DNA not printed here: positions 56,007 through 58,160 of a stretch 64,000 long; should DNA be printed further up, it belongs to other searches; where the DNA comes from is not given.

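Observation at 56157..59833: Translationally coupled hybrid histidine kinases with complementary defects, implying an obligate heteromeric phosphorelay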

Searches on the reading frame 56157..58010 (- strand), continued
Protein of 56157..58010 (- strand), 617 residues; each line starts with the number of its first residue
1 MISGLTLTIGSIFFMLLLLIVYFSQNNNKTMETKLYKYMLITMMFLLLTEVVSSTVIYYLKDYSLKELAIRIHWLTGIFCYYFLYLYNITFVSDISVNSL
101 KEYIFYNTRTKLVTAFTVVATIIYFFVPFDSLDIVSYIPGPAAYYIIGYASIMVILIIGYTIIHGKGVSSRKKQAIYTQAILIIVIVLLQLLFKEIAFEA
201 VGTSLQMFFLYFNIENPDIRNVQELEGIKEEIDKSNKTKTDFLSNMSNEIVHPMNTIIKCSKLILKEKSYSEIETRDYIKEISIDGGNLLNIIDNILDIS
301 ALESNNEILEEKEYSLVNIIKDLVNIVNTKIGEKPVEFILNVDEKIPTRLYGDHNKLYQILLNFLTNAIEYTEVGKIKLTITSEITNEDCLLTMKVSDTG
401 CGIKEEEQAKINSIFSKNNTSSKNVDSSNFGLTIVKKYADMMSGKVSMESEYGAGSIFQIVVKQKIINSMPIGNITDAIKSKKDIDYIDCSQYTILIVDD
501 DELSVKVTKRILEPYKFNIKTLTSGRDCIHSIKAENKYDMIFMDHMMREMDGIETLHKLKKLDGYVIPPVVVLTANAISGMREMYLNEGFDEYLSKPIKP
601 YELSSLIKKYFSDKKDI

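Call 17: find_related_loci(query=A1, collection=genome_contigs, flank=8000)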
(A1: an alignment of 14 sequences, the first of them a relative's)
Query A1 (617 aa) in genome_contigs; peptide patterns used: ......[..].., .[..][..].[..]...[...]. (x = any residue, [..] = any of these).
599 stretches matched a pattern (row limit reached: there are more); 538 encode a relative of the query (tblastn E <= 1e-3); the best 80 are kept; 80 distinct loci.
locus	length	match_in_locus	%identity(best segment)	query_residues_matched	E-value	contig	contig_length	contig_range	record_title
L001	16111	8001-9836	72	1-611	0e+0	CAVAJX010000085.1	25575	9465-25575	bacterium isolate SRR8978371_cleanbin_000003 genome assembly, contig: Spades_SRR8978371_contig_59, whole genome shotgun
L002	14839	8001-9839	72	1-612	0e+0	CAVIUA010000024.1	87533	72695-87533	bacterium isolate H07617-L1_cleanbin_000037 genome assembly, contig: Spades_H07617-L1_contig_97, whole genome shotgun se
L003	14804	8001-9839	69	1-614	0e+0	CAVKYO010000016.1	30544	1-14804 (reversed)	Acidaminococcus fermentans isolate H07683-L1_cleanbin_000030 genome assembly, contig: Spades_H07683-L1_contig_980, whole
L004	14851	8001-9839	65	1-612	0e+0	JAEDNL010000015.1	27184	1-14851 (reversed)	MAG: Bacilli bacterium isolate MAG291 NODE_1650_length_27184_cov_13.545210, whole genome shotgun sequence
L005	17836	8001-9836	65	1-611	0e+0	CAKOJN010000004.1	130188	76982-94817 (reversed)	MAG: uncultured Bacilli bacterium isolate REFINED_METABAT215_TOP10_CONTIGS_1500_ASSEMBLY_K77_MERGED__Hadza_MoBio_hadza-I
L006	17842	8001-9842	63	1-612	0e+0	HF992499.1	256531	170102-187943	Mycoplasma sp. CAG:877 genomic scaffold, scf53, whole genome shotgun sequence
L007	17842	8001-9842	62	1-612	0e+0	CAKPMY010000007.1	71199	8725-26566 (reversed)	MAG: uncultured Bacilli bacterium isolate REFINED_METABAT215_TOP10_CONTIGS_1500_ASSEMBLY_K77_MERGED__Hadza_MoBio_hadza-A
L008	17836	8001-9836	64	1-611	0e+0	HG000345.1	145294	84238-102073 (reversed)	Clostridium sp. CAG:1000 genomic scaffold, scf30, whole genome shotgun sequence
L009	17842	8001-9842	63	1-612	0e+0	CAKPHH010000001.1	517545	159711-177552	MAG: uncultured Bacilli bacterium isolate REFINED_METABAT215_TOP10_CONTIGS_1500_ASSEMBLY_K77_MERGED__Hadza_MoBio_hadza-I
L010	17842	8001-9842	50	1-611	0e+0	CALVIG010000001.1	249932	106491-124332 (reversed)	MAG: uncultured Bacilli bacterium isolate BRZ_II__bin28 genome assembly, contig: BRZ_II__NODE_37_length_249932_cov_21.00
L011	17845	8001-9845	50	1-612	0e+0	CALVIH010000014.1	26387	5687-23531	MAG: uncultured Bacilli bacterium isolate BRZ_DH__bin66 genome assembly, contig: BRZ_DH__NODE_1728_length_26387_cov_7.96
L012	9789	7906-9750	50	1-612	0e+0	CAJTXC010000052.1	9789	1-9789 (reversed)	MAG TPA_asm: uncultured Bacilli bacterium isolate MGBC118889 genome assembly, contig: MGBC118889.52, whole genome shotgu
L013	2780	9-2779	62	1-614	0e+0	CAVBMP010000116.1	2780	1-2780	Bacteroides helcogenes isolate SRR8978225_cleanbin_000006 genome assembly, contig: Spades_SRR8978225_contig_3361, whole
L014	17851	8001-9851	50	1-616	0e+0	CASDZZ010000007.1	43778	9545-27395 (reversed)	uncultured bacterium isolate B6_L1_363363_idba_bin.124 genome assembly, contig: B6_L1_363363_idba_bin.124.fa_scaffold_82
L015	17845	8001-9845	50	1-612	0e+0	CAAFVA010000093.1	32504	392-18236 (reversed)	MAG TPA_asm: Bacilli bacterium, isolate HGM10829, WGS project CAAFVA010000000 data, contig: SRS295027_37_k89_95430, whol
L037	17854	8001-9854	41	1-612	1e-155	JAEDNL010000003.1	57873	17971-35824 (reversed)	MAG: Bacilli bacterium isolate MAG291 NODE_391_length_57873_cov_15.390121, whole genome shotgun sequence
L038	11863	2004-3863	43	1-616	4e-153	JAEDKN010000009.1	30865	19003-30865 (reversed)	MAG: Bacilli bacterium isolate MAG215 NODE_938_length_30865_cov_28.053002, whole genome shotgun sequence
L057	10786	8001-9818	35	7-612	2e-104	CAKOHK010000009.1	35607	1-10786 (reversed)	MAG: uncultured Bacilli bacterium isolate REFINED_METABAT215_TOP10_CONTIGS_1500_ASSEMBLY_K77_MERGED__Hadza_MoBio_hadza-A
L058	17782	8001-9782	35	7-612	8e-104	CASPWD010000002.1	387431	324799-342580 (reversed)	MAG: uncultured Bacilli bacterium isolate extra-ERR2497918.26_1677795665 genome assembly, contig: NODE_2_length_387431_c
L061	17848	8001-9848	34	2-612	4e-103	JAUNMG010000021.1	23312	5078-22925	MAG: bacterium isolate S31M_St_34 NODE_579_length_23312_cov_8.438621, whole genome shotgun sequence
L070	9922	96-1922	35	1-610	1e-100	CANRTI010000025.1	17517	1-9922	MAG TPA_asm: uncultured Mycoplasma sp. isolate SRR15510239_bin.10_metawrap_v1.3_MAG genome assembly, contig: NODE.1952_l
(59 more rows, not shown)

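Call 23: find_encoding_contigs(protein=P0016, flank=10000, max_places=3)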
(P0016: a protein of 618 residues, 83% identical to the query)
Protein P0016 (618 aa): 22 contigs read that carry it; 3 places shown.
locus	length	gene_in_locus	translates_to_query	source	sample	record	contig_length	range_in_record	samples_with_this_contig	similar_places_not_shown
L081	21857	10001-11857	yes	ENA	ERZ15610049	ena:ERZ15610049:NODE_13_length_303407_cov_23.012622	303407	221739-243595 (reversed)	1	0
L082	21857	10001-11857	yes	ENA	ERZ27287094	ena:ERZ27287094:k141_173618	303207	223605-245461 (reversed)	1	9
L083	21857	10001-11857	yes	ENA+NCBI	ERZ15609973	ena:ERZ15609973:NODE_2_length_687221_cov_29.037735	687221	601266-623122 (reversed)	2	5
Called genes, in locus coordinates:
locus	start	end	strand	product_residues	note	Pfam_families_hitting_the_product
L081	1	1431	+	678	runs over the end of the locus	PF14200:RicinB_lectin_2 (faint), PF12810:ALK_LTK_GRD, PF00754:F5_F8_type_C (weak), PF22633:F5_F8_type_C_2 (weak)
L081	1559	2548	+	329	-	PF03444:WHD_HrcA, PF01628:HrcA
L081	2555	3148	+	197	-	PF01025:GrpE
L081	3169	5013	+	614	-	PF00012:HSP70, PF06723:MreB_Mbl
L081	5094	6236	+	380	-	PF00226:DnaJ, PF01556:DnaJ_C, PF27659:CHP02642 (faint), PF00684:DnaJ_CXXCXGXG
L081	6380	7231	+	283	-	PF00303:Thymidylat_synt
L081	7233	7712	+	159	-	-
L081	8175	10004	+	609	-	PF00512:HisKA, PF00072:Response_reg (faint)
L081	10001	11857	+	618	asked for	PF00512:HisKA (weak), PF02518:HATPase_c, PF00072:Response_reg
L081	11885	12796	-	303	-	PF11858:DUF3378, PF01351:RNase_HII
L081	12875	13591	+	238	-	PF02674:Colicin_V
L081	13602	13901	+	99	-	PF00085:Thioredoxin, PF00578:AhpC-TSA (weak), PF08534:Redoxin (weak), PF13728:TraF (weak), PF14595:Thioredoxin_9, PF13098:Thioredoxin_2, PF13905:Thioredoxin_8 (faint), PF13192:Thioredoxin_3 (weak)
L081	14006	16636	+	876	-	PF01326:PPDK_N, PF00391:PEP-utilizers, PF02896:PEP-utilizers_C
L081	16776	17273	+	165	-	-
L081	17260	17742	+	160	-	PF13420:Acetyltransf_4 (weak), PF00583:Acetyltransf_1, PF13673:Acetyltransf_10 (weak), PF13508:Acetyltransf_7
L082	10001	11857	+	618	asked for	PF00512:HisKA (weak), PF02518:HATPase_c, PF00072:Response_reg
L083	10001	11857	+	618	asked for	PF00512:HisKA (weak), PF02518:HATPase_c, PF00072:Response_reg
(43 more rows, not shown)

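Call 48: search_protein_families(library=pfam, proteins=[L057:9847-10632:+, L058:10263-11081:+, L061:10684-11535:+, L010:13996-14694:+, L070:3395-3784:+], max_evalue=0.01)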
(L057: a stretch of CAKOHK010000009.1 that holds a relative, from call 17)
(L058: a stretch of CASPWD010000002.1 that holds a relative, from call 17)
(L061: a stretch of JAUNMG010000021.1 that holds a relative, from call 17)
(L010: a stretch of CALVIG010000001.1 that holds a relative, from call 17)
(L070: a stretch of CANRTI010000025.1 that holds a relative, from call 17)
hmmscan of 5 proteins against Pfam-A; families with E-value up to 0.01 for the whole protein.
L057:9847-10632:+ (262 aa): 2 families
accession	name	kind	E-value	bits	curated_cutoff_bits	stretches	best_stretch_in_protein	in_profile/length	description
PF00072.30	Response_reg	-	5.4e-19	68.8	30.2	1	141-254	1-110/111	Response regulator receiver domain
PF01627.28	Hpt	-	6.5e-08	33.1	24.6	1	34-88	3-57/84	Hpt domain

L058:10263-11081:+ (273 aa): 3 families
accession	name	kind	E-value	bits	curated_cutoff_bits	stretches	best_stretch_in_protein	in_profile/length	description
PF00072.30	Response_reg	-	6.9e-23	81.4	30.2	1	151-266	1-111/111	Response regulator receiver domain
PF01627.28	Hpt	-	2.4e-05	24.9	24.6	1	46-104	5-67/84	Hpt domain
PF18698.7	HisK_sensor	-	0.0086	16.9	27.3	0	108-160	2-53/126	Histidine kinase sensor domain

L061:10684-11535:+ (284 aa): 2 families
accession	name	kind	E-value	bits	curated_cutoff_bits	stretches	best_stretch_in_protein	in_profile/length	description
PF00072.30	Response_reg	-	1.4e-19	70.7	30.2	1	161-271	1-107/111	Response regulator receiver domain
PF01627.28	Hpt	-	6.5e-05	23.5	24.6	1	50-106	3-57/84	Hpt domain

L010:13996-14694:+ (233 aa): 2 families
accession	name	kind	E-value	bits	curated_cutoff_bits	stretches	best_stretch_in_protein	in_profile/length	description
PF00072.30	Response_reg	-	2.3e-29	102.3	30.2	1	8-117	1-111/111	Response regulator receiver domain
PF00486.34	Trans_reg_C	-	2.1e-26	92.2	26.2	1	155-230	2-76/77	Transcriptional regulatory protein, C terminal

L070:3395-3784:+ (130 aa): 1 family
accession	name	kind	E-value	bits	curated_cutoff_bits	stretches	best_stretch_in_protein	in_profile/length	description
PF00072.30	Response_reg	-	6.3e-18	65.4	30.2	1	7-120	1-110/111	Response regulator receiver domain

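Call 51: predict_structure(alignment_id=A3)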
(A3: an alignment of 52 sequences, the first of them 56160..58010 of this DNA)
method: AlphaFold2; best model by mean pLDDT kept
length: 617 residues; sequences in the alignment: 52
mean_pLDDT: 80.7   pTM: 0.44
mean pLDDT of the five models: 80.7, 80.5, 77.5, 76.4, 76.1
residues with pLDDT >= 90: 127; 70-90: 395; 50-70: 73; < 50: 22
segments of 3 or more residues with pLDDT < 50: 417-428, 480-483, 614-617
pLDDT, mean of each block of 10 residues (from residue 1): 82 92 76 89 93 90 90 92 91 77 84 93 91 82 91 92 82 87 91 87 89 77 73 69 71 83 76 80 77 73 68 83 77 78 86 86 85 83 86 88 66 51 44 79 82 81 86 64 62 89 83 86 87 85 84 86 81 67 79 78 81 52
secondary structure, 60 per line:
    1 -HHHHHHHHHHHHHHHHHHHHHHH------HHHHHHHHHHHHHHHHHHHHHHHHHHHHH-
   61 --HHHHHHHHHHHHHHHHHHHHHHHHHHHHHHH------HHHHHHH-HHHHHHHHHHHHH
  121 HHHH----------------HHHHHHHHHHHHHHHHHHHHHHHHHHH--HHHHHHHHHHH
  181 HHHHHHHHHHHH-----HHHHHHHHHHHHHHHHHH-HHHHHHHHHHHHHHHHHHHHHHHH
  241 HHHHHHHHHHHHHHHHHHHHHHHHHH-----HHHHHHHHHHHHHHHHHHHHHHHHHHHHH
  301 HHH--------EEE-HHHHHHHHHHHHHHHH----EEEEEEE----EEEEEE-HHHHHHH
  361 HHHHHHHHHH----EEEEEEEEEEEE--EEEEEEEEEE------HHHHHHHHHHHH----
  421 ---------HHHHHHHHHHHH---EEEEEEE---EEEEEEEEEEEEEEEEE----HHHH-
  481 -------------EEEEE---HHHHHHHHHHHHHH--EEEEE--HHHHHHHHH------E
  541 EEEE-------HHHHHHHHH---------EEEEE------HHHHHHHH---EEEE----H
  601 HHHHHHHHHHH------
elements in order: H2-24 H31-59 H63-93 H100-106 H108-124 H141-167 H170-192 H198-215 H217-266 H272-303 E312-314 H316-331 E336-342 E347-352 H354-370 E375-386 E389-398 H405-416 H430-441 E445-451 E455-471 H476-479 E494-498 H502-515 E518-522 H525-533 E540-544 H552-560 E570-574 H581-588 E592-595 H600-611

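Call 57: find_encoding_contigs(protein=P0119, flank=6000, max_places=2)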
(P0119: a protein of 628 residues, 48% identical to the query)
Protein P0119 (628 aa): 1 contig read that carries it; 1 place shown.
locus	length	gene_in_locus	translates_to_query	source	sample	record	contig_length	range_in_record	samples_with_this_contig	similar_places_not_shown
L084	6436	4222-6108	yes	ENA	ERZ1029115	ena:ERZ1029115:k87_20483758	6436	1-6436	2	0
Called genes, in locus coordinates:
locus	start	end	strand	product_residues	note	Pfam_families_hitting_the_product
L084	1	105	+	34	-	?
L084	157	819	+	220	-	PF06541:ABC_trans_CmpB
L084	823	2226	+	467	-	PF00224:PK, PF02887:PK_C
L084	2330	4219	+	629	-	PF00512:HisKA, PF02518:HATPase_c, PF00072:Response_reg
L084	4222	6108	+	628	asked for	PF00512:HisKA, PF02518:HATPase_c, PF00072:Response_reg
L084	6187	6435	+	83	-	?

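Call 58: find_encoding_contigs(protein=P0001, flank=10000, max_places=2)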
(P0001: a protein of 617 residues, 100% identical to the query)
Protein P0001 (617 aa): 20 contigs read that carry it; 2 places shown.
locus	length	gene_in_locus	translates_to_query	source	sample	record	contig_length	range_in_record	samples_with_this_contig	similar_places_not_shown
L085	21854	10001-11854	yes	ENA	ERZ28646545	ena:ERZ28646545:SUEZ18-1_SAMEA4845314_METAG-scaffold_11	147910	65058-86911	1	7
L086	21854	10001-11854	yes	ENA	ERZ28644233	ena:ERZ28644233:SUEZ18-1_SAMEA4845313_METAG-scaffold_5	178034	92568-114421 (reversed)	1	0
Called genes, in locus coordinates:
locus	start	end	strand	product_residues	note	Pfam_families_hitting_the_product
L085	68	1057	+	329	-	PF03444:WHD_HrcA (weak), PF01628:HrcA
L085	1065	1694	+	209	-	PF01025:GrpE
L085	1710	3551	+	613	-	PF00012:HSP70, PF06723:MreB_Mbl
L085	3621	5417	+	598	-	PF08439:Peptidase_M3_N, PF01432:Peptidase_M3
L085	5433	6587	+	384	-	PF00226:DnaJ, PF01556:DnaJ_C, PF27659:CHP02642 (faint), PF00684:DnaJ_CXXCXGXG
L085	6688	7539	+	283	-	PF00303:Thymidylat_synt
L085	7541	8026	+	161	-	PF00186:DHFR_1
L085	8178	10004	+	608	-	PF00512:HisKA, PF02518:HATPase_c (weak), PF00072:Response_reg (weak)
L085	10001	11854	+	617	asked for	PF00512:HisKA (weak), PF02518:HATPase_c, PF00072:Response_reg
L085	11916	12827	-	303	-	PF11858:DUF3378, PF01351:RNase_HII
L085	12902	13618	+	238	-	PF02674:Colicin_V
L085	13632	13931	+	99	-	PF00085:Thioredoxin, PF14595:Thioredoxin_9 (weak), PF13098:Thioredoxin_2, PF13192:Thioredoxin_3 (weak), PF13905:Thioredoxin_8 (faint)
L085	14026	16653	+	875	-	PF01326:PPDK_N, PF00391:PEP-utilizers, PF02896:PEP-utilizers_C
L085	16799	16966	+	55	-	-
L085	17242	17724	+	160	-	PF00583:Acetyltransf_1, PF13420:Acetyltransf_4, PF13673:Acetyltransf_10 (weak), PF13508:Acetyltransf_7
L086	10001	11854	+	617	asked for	PF00512:HisKA (weak), PF02518:HATPase_c, PF00072:Response_reg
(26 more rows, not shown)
